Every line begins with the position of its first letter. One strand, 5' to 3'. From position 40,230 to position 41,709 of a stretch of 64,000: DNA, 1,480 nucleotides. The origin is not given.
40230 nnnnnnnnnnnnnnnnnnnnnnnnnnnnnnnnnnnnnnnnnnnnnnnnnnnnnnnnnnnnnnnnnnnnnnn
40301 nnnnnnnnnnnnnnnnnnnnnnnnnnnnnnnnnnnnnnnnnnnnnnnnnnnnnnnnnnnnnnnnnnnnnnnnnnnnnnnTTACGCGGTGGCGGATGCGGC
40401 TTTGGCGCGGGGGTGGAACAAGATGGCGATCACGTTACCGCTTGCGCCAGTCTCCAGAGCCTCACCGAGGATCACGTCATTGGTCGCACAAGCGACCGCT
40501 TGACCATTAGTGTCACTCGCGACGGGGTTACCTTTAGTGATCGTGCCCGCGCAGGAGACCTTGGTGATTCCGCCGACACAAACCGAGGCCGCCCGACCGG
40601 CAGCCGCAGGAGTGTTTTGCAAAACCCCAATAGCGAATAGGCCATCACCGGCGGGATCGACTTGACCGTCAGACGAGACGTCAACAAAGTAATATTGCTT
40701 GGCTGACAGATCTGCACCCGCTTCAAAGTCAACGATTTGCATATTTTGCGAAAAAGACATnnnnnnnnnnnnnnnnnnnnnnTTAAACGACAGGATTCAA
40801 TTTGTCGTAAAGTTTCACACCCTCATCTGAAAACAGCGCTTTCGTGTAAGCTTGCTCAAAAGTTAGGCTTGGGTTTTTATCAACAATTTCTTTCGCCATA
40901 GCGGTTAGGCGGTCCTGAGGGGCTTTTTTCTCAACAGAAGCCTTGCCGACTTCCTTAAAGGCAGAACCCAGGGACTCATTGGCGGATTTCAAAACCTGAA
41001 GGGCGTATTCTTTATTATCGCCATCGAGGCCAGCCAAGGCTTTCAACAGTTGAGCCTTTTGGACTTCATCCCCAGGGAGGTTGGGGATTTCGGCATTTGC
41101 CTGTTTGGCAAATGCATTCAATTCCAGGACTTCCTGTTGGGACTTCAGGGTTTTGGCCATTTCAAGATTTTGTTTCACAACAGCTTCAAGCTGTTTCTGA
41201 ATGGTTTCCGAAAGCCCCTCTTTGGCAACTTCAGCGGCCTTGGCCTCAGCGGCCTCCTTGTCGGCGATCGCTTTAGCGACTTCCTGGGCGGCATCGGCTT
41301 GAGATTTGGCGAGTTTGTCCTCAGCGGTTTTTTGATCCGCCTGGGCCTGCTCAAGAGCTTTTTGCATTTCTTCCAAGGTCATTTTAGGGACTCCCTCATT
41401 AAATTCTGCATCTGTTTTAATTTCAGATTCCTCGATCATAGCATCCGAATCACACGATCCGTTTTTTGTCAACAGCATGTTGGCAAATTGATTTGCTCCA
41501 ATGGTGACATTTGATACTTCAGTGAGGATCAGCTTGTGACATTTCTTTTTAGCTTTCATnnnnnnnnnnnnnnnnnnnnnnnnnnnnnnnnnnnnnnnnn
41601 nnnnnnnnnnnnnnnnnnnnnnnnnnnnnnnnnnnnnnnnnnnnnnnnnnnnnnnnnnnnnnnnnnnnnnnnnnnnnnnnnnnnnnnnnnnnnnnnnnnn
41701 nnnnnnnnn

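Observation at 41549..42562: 2H phosphoesterase (LigT/CPDase-type, two HxTx motifs) fused to the XkdF-like prohead protease inside the head-assembly operon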

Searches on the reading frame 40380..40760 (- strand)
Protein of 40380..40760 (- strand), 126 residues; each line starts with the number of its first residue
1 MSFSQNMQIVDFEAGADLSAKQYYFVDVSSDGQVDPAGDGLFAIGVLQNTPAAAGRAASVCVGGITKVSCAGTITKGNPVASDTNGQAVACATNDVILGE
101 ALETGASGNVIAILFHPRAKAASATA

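Call 20: search_protein_families(library=pfam, proteins=[window:40380-40760:-], max_evalue=0.01)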
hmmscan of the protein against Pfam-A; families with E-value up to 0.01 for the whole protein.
window:40380-40760:- (126 aa): 1 family
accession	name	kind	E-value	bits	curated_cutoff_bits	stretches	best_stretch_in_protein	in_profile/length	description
PF09956.15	Phage_cement_2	-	8.1e-07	29.8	24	1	7-110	4-97/103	Phage cement protein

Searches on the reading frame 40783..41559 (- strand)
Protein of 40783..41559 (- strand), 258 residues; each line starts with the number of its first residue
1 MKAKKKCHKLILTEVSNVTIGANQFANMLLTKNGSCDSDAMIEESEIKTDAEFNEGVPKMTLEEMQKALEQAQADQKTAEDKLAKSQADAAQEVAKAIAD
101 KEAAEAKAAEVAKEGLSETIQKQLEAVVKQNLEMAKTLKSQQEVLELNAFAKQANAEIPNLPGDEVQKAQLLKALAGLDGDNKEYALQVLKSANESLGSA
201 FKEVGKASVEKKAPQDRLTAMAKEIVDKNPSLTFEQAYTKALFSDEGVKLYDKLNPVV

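Call 20: search_protein_families(library=pfam, proteins=[window:40783-41559:-], max_evalue=0.01)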
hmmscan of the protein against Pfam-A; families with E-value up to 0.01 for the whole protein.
window:40783-41559:- (258 aa): 0 families

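Call 49: search_protein_families(library=phrogs, proteins=[window:40783-41559:-], max_evalue=0.001)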
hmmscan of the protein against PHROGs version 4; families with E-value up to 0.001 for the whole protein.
window:40783-41559:- (258 aa): 3 families
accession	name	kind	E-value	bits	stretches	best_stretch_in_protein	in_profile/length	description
phrog_24785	-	unknown function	1.1e-13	52.2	1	59-252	170-366/370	-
phrog_19463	-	unknown function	3.1e-05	24.5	1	64-239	225-400/419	-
phrog_17741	-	unknown function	0.0008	19.8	0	36-245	174-386/397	-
